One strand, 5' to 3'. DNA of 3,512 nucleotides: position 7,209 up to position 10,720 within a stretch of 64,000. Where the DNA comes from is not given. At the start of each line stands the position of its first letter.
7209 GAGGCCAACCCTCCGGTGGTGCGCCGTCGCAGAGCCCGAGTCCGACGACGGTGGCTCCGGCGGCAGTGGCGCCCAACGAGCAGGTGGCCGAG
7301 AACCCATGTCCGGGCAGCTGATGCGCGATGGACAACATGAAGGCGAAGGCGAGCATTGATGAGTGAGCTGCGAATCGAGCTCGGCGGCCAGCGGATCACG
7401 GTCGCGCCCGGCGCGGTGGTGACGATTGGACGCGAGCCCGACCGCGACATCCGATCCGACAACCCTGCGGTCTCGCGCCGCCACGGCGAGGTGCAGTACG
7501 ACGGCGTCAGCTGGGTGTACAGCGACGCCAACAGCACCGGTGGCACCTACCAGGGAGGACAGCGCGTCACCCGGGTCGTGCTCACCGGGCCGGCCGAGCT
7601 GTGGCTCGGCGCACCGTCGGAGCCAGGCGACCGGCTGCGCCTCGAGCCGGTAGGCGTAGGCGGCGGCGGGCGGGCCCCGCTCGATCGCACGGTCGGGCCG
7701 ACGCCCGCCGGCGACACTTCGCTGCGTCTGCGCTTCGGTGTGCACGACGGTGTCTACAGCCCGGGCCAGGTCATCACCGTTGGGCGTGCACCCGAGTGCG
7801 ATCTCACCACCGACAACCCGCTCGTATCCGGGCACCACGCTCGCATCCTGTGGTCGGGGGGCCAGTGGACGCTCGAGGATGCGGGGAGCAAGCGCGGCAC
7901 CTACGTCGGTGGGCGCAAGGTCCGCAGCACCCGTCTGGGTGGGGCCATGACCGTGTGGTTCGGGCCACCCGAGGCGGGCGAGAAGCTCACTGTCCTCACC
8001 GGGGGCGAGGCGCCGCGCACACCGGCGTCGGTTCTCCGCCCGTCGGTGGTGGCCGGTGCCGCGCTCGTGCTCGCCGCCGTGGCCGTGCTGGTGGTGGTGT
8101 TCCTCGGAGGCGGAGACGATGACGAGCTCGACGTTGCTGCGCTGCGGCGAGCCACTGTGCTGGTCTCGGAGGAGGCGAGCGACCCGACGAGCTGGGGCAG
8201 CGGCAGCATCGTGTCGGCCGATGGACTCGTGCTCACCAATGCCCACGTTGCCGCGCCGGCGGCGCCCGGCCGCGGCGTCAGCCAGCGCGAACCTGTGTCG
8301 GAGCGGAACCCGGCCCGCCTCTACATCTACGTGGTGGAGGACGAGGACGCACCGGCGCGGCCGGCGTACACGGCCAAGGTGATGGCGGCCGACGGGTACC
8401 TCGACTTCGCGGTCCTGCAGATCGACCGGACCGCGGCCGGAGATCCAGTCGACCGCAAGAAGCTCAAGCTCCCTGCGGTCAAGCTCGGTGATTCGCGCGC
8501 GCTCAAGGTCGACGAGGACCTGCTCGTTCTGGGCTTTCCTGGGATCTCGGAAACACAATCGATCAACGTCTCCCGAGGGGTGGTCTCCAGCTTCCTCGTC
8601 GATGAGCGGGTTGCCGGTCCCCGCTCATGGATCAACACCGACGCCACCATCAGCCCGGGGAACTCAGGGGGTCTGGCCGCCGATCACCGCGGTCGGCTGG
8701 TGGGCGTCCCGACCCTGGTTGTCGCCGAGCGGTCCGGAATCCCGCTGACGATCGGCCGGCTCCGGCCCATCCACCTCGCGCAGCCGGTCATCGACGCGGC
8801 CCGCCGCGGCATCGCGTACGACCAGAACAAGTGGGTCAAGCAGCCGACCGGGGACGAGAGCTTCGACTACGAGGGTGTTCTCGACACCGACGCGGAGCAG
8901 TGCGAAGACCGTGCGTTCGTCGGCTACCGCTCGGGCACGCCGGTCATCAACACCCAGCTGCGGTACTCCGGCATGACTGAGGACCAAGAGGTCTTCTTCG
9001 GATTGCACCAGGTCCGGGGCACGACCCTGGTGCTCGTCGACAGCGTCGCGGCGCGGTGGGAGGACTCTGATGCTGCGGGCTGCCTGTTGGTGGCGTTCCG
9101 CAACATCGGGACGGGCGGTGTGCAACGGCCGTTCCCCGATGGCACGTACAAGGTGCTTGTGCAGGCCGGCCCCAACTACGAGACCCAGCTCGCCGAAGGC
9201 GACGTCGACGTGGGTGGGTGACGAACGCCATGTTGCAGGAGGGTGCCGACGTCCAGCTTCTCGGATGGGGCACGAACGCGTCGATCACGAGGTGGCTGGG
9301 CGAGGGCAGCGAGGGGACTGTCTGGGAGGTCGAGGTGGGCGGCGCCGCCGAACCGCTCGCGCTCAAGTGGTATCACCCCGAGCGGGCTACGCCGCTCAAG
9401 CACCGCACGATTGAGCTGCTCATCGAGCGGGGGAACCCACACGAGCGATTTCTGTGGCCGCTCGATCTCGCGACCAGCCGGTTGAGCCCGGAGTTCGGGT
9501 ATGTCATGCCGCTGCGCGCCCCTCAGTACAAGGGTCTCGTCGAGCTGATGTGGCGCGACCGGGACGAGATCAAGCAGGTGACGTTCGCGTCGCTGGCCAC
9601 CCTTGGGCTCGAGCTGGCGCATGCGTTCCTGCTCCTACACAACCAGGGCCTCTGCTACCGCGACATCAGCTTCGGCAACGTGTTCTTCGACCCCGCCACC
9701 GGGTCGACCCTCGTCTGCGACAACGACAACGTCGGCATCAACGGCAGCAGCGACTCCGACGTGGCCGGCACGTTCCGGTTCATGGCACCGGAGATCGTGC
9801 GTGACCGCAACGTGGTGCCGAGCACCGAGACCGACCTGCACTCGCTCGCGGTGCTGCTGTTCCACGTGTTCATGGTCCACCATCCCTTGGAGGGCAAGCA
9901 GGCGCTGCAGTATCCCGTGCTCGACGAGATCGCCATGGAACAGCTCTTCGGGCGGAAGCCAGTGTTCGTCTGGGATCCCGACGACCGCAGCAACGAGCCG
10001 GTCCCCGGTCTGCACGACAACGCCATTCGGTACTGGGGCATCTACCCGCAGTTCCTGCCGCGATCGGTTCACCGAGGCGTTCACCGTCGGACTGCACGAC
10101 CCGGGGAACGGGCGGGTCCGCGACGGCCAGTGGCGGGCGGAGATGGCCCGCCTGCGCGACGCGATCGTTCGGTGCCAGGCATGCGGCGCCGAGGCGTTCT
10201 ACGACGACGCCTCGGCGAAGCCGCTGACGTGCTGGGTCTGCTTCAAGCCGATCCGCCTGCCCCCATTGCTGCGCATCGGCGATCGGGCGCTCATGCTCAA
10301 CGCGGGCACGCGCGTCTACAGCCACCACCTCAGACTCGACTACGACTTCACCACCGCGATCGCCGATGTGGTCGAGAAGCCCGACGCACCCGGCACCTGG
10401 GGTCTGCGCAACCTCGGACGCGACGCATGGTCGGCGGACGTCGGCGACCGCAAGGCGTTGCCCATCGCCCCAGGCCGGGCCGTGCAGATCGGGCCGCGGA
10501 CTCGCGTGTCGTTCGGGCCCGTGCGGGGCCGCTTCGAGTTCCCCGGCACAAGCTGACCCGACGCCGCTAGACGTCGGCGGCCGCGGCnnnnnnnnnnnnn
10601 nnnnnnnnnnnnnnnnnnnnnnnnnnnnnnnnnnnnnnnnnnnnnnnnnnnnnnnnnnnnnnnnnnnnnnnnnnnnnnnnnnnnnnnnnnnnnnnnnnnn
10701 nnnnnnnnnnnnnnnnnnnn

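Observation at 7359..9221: Intact FHA-FHA-TM-S1 protease with an unassigned 150-aa C-terminal domain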

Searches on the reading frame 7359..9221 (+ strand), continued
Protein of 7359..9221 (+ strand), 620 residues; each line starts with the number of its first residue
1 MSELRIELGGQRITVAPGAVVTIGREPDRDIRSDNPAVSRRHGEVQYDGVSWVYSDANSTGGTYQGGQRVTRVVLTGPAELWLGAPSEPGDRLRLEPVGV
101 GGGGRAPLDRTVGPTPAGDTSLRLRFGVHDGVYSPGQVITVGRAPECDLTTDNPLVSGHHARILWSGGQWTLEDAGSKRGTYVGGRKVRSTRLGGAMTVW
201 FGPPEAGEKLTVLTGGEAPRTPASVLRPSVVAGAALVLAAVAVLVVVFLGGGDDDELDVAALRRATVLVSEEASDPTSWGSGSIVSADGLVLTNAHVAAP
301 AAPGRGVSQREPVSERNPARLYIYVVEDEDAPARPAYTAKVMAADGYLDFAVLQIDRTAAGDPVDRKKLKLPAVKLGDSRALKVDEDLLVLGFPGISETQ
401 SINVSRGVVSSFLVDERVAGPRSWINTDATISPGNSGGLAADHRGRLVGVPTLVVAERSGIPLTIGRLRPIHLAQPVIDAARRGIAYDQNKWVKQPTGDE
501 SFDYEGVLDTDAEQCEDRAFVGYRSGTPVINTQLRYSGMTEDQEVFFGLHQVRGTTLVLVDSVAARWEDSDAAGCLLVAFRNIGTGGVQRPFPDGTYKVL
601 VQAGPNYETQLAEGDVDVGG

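Call 73: predict_structure(alignment_id=A1)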
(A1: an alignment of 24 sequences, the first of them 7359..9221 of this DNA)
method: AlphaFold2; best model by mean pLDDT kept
length: 620 residues; sequences in the alignment: 24
mean_pLDDT: 83.6   pTM: 0.60
mean pLDDT of the five models: 83.6, 83.1, 83.2, 83.0, 82.4
residues with pLDDT >= 90: 325; 70-90: 207; 50-70: 32; < 50: 56
segments of 3 or more residues with pLDDT < 50: 100-118, 217-236, 244-246, 248-254
pLDDT, mean of each block of 10 residues (from residue 1): 87 90 95 94 88 92 86 88 87 85 26 37 86 90 96 95 87 94 84 82 89 56 31 44 47 66 96 80 97 96 84 87 89 94 95 97 93 96 92 79 91 80 89 91 97 70 78 96 90 85 87 77 86 90 90 92 82 87 76 94 91 89
secondary structure, 60 per line:
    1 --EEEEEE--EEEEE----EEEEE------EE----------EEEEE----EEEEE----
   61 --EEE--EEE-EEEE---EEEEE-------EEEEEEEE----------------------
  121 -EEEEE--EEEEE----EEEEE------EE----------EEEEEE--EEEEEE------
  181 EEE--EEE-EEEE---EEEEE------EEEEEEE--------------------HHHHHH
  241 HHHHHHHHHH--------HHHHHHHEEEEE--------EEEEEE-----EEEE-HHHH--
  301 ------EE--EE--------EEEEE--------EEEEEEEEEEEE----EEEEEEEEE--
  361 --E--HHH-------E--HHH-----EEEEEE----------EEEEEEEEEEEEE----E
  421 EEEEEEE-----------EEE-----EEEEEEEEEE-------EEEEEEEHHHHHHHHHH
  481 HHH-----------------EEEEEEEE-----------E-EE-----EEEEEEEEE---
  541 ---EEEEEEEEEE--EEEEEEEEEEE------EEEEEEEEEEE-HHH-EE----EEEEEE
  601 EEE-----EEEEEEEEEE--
elements in order: E3-8 E11-15 E20-24 E43-47 E52-56 E63-65 E68-70 E72-75 E79-83 E91-98 E122-126 E129-133 E138-142 E161-166 E169-174 E181-183 E186-188 E190-193 E197-201 E208-214 H235-250 H259-265 E266-270 E279-284 E290-293 H295-298 E321-325 E334-345 E350-358 E387-392 E403-415 E420-427 E439-441 E447-456 E464-470 H471-483 E501-508 E529-537 E544-553 E556-566 E573-583 E595-603 E609-618

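Call 75: fold_search(model_id=the predicted structure, library=pdb)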
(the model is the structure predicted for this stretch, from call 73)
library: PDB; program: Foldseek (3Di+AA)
matches with E <= 10: 1684; with E <= 0.001: 253
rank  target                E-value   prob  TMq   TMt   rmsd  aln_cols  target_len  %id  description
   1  4ynn_A                7.0e-13  1.00  0.28  0.42  14.3       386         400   18  Structure of Legionella pneumophila DegQ (S190A variant) (released 2015-06-24)
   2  3lgi_C                8.1e-13  1.00  0.28  0.76   4.8       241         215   22  Structure of the protease domain of DegS (DegS-deltaPDZ) at 1.65 A (released 2010-08-25)
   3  4ynn_B                8.5e-13  1.00  0.28  0.42  14.2       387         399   18  Structure of Legionella pneumophila DegQ (S190A variant) (released 2015-06-24)
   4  3pv3_A                8.5e-13  1.00  0.25  0.39  18.0       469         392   15  Structure of Legionella fallonii DegQ (S193A variant) (released 2011-06-15)
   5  3qo6_C                1.3e-12  1.00  0.28  0.50  14.0       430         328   18  Crystal structure analysis of the plant protease Deg1 (released 2011-05-04)
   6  7co2_A                1.4e-12  1.00  0.28  0.56  12.6       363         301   22  HtrA-type protease AlgW with tripeptide (released 2021-03-10)
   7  3qo6_B                1.7e-12  1.00  0.29  0.52  13.2       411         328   19  Crystal structure analysis of the plant protease Deg1 (released 2011-05-04)
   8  8kic_A                1.8e-12  1.00  0.28  0.54  14.2       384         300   19  Bacterial serine protease (released 2024-09-04)
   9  1y8t_A                2.1e-12  1.00  0.27  0.56  10.5       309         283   23  Crystal Structure of RV0983 from Mycobacterium tuberculosis- Proteolytically active form (released 2005-01-18)
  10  2z9i_C                2.5e-12  1.00  0.28  0.62   6.3       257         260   25  Crystal structure of RV0983 from Mycobacterium tuberculosis- Proteolytically active form (released 2008-06-10)
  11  7co3_A                2.7e-12  1.00  0.29  0.56  12.8       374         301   21  HtrA-type protease AlgWS227A with tripeptide (released 2021-03-10)
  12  5jd8                  3.2e-12  1.00  0.27  0.58  13.3       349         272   19  Crystal structure of the serine endoprotease from Yersinia pestis (released 2016-05-04)
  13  8k2y_A                3.2e-12  1.00  0.27  0.55  12.8       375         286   20  Crystal structure of MucD (released 2023-11-29)
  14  5y28_A                4.0e-12  1.00  0.26  0.58   9.2       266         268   22  Crystal structure of H. pylori HtrA with PDZ2 deletion (released 2018-08-15)
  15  2qf0_C                4.4e-12  1.00  0.28  0.80   4.4       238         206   23  Structure of the delta PDZ truncation of the DegS protease (released 2007-12-11)
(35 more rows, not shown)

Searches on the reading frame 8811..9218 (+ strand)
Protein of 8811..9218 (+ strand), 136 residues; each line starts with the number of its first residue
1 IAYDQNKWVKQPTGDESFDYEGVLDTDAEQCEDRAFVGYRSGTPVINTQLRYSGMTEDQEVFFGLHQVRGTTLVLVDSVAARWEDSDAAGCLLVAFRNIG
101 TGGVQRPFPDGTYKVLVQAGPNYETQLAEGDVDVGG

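Call 31: predict_structure(alignment_id=A2)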
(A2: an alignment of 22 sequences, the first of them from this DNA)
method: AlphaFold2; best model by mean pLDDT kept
length: 136 residues; sequences in the alignment: 22
mean_pLDDT: 87.1   pTM: 0.81
mean pLDDT of the five models: 87.1, 86.6, 84.1, 82.7, 82.2
residues with pLDDT >= 90: 77; 70-90: 48; 50-70: 8; < 50: 3
segments of 3 or more residues with pLDDT < 50: 1-3
pLDDT, mean of each block of 10 residues (from residue 1): 60 92 82 80 94 91 94 85 83 92 93 94 90 92
secondary structure, 60 per line:
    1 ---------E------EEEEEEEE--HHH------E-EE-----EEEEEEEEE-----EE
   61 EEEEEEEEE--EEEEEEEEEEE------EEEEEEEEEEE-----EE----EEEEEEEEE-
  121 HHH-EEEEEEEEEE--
elements in order: E17-24 E45-53 E59-69 E72-82 E89-99 E111-119 E125-134

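Call 33: fold_search(model_id=the predicted structure, library=pdb)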
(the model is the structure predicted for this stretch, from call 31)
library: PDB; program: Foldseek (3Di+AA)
matches with E <= 10: 1986; with E <= 0.001: 3
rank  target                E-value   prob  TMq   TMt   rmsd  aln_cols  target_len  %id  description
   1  6oe6_B                3.4e-04  1.00  0.52  0.62   4.3       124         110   14  Structure of a Uncharacterized protein from Leptospira interrogans serogroup Icterohaemorrhagiae serovar Copenhageni ( (released 2019-04-17)
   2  6oe6_A                6.2e-04  1.00  0.53  0.56   4.2       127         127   13  Structure of a Uncharacterized protein from Leptospira interrogans serogroup Icterohaemorrhagiae serovar Copenhageni ( (released 2019-04-17)
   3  6ld0_A                6.9e-04  1.00  0.38  0.11  10.4       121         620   13  Structure of Bifidobacterium dentium beta-glucuronidase complexed with C6-hexyl uronic isofagomine (released 2021-01-27)
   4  4kkr_A                1.2e-03  1.00  0.44  0.30   5.1       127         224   15  Crystal structure of Vibrio cholerae RbmA (crystal form 3) (released 2013-05-22)
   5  7su1_C                1.4e-03  1.00  0.41  0.47   8.6       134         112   10  Crystal structure of an acidic pH-selective Ipilimumab variant Ipi.106 in complex with CTLA-4 (released 2022-03-02)
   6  5z1b_B                1.6e-03  1.00  0.40  0.11  10.1       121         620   12  Structure of Bifidobacterium dentium beta-glucuronidase complexed with coumarin-3-O-glucuronide (released 2018-12-12)
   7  3n6y_B                1.8e-03  1.00  0.48  0.52   6.5       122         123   16  Crystal structure of an immunoglobulin-like protein (PA1606) from PSEUDOMONAS AERUGINOSA at 1.50 A resolution (released 2010-07-21)
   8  4lsv_H                1.8e-03  1.00  0.47  0.32   5.4       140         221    9  Crystal structure of broadly and potently neutralizing antibody 3BNC117 in complex with HIV-1 clade C C1086 gp120 (released 2013-08-21)
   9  6nm6_U                1.9e-03  1.00  0.46  0.48   5.8       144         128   13  Crystal Structure of HIV-1 BG505 SOSIP.664 Prefusion Env Trimer Bound to N6 FR3-03 scFv in Complex with Crystallizatio (released 2019-02-27)
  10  8sb0_C                2.1e-03  1.00  0.43  0.46   5.8       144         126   12  CryoEM structure of DH270.I4.6-CH848.10.17 (released 2023-04-19)
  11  3t0v                  2.2e-03  0.98  0.32  0.36   6.8       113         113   17  Unliganded fluorogen activating protein M8VL (released 2012-03-21)
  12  3n6y_A                2.3e-03  1.00  0.48  0.52   6.4       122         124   16  Crystal structure of an immunoglobulin-like protein (PA1606) from PSEUDOMONAS AERUGINOSA at 1.50 A resolution (released 2010-07-21)
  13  1dqt_A                2.4e-03  1.00  0.44  0.49   5.6       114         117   13  THE CRYSTAL STRUCTURE OF MURINE CTLA4 (CD152) (released 2000-10-27)
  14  4be6_A                2.6e-03  1.00  0.41  0.28   5.3       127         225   17  V. cholera biofilm scaffolding protein RbmA (released 2013-12-18)
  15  4kkn_A                2.7e-03  1.00  0.45  0.51   6.7       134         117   11  Crystal structure of bovine CTLA-4, PSI-NYSGRC-012704 (released 2013-06-12)
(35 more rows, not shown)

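Call 34: search_protein_representatives(alignment_id=A2)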
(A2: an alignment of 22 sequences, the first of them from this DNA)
Query: 22 sequences, 128 profile positions. Proteins with E-value up to 0.001 (for the whole library): 279; up to 1e-10: 112; up to 1e-30: 2. The best 150 are listed.
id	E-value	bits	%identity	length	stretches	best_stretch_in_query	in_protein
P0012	1.7e-31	125.3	-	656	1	1-125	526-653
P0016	8.2e-31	123.1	-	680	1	1-127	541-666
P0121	1.4e-29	119.1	-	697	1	1-127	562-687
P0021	1.5e-29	119.1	-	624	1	1-127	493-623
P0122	4.5e-27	111.0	-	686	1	1-127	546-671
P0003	4.8e-26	107.7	-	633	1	2-127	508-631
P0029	2.3e-25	105.5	-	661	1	2-122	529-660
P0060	2.2e-24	102.4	-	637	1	1-127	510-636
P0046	1.1e-23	100.0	-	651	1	2-127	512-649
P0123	1.6e-23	99.6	-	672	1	2-127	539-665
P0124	3.5e-23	98.5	-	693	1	1-127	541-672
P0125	8.9e-23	97.2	-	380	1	2-124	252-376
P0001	1.1e-22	96.9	-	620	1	2-127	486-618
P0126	2.1e-22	96.0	-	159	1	2-124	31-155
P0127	2.9e-22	95.5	-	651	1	2-124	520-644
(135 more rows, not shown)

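Call 72: search_protein_families(library=pfam, proteins=[window:8811-9218:+], max_evalue=1)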
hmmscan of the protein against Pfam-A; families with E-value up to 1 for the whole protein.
seq(136 aa): 0 families

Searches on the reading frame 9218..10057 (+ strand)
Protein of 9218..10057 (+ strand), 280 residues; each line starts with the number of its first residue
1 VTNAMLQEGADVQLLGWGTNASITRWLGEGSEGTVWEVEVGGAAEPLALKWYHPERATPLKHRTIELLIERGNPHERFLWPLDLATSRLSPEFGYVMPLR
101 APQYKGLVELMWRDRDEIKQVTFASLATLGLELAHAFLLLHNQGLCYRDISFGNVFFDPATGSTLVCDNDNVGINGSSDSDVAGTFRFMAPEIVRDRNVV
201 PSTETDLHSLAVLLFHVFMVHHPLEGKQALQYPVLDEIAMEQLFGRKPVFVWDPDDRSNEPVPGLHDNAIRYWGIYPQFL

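Call 54: search_protein_families(library=ncbifam, proteins=[window:9218-10057:+], max_evalue=0.01)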
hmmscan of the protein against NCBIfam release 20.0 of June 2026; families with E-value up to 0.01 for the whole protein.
window:9218-10057:+ (280 aa): 4 families
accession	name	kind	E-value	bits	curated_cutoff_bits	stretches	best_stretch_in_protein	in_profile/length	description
NF038150.1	lanthi_synth_IV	equivalog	3.2e-09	35.7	650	1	120-228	294-400/851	class IV lanthionine synthetase LanL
NF033483.0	PknB_PASTA_kin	equivalog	0.00011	21.4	450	1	131-230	114-214/563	Stk1 family PASTA domain-containing Ser/Thr kinase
NF047741.1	antiphage_MADS6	equivalog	0.00013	20.7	460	1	116-227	291-406/612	methylation-associated defense system protein kinase MAD6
NF038151.1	lanthi_synth_III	equivalog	0.0012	17.3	575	1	132-242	344-447/833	class III lanthionine synthetase LanKC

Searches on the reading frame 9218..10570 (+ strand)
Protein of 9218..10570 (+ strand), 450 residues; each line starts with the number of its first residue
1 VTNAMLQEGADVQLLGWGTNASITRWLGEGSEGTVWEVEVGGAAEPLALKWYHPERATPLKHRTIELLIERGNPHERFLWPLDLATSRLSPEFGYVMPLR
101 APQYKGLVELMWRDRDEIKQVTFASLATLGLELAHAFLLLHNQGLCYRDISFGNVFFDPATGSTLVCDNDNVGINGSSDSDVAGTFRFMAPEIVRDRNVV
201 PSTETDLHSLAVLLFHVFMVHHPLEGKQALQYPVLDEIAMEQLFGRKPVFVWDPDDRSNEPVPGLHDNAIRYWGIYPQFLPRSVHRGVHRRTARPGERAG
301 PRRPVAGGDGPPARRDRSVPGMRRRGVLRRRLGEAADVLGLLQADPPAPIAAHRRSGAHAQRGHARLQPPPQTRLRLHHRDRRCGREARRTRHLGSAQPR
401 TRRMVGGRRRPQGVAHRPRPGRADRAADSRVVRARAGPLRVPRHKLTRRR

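Call 11: search_protein_families(library=pfam, proteins=[window:9218-10570:+], max_evalue=0.01)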
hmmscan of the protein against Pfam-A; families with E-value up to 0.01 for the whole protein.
window:9218-10570:+ (450 aa): 2 families
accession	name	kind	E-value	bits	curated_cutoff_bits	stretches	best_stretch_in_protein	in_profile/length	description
PF00069.31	Pkinase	-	2e-13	50.8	31.7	1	25-230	5-203/263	Protein kinase domain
PF07714.23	PK_Tyr_Ser-Thr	-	0.00086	19.1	23.1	1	118-226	96-207/258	Protein tyrosine and serine/threonine kinase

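Call 19: search_protein_families(library=padloc, proteins=[window:9218-10570:+], max_evalue=0.01)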
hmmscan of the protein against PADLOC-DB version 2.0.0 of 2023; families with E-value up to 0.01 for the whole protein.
window:9218-10570:+ (450 aa): 11 families
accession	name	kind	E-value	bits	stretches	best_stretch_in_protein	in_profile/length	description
PDLC04042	PD-T4-6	-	1.2e-10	39.5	1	130-230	115-218/292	-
PDLC04138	mad6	-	1.9e-09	34.9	1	120-229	149-261/659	mads_6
PDLC04047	PD-T4-6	-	5.5e-08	30.3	1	131-231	118-219/327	-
PDLC04053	PD-T4-6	-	1.7e-07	29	1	126-230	112-217/311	-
PDLC03920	MkoA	-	2.9e-05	20.5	1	111-225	110-222/1112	-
PDLC04054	PD-T4-6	-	7.2e-05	20.4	1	120-241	107-228/347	-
PDLC04064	PD-T4-6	-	0.00093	16.2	1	127-229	122-225/369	-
PDLC04061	PD-T4-6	-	0.0012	16.4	1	139-230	135-229/510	-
PDLC04057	PD-T4-6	-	0.0019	15.3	1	131-231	115-217/443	-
PDLC04048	PD-T4-6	-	0.0035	14.7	1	135-230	122-218/354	-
PDLC04040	PD-T4-6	-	0.0057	13.4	1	141-229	119-210/547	-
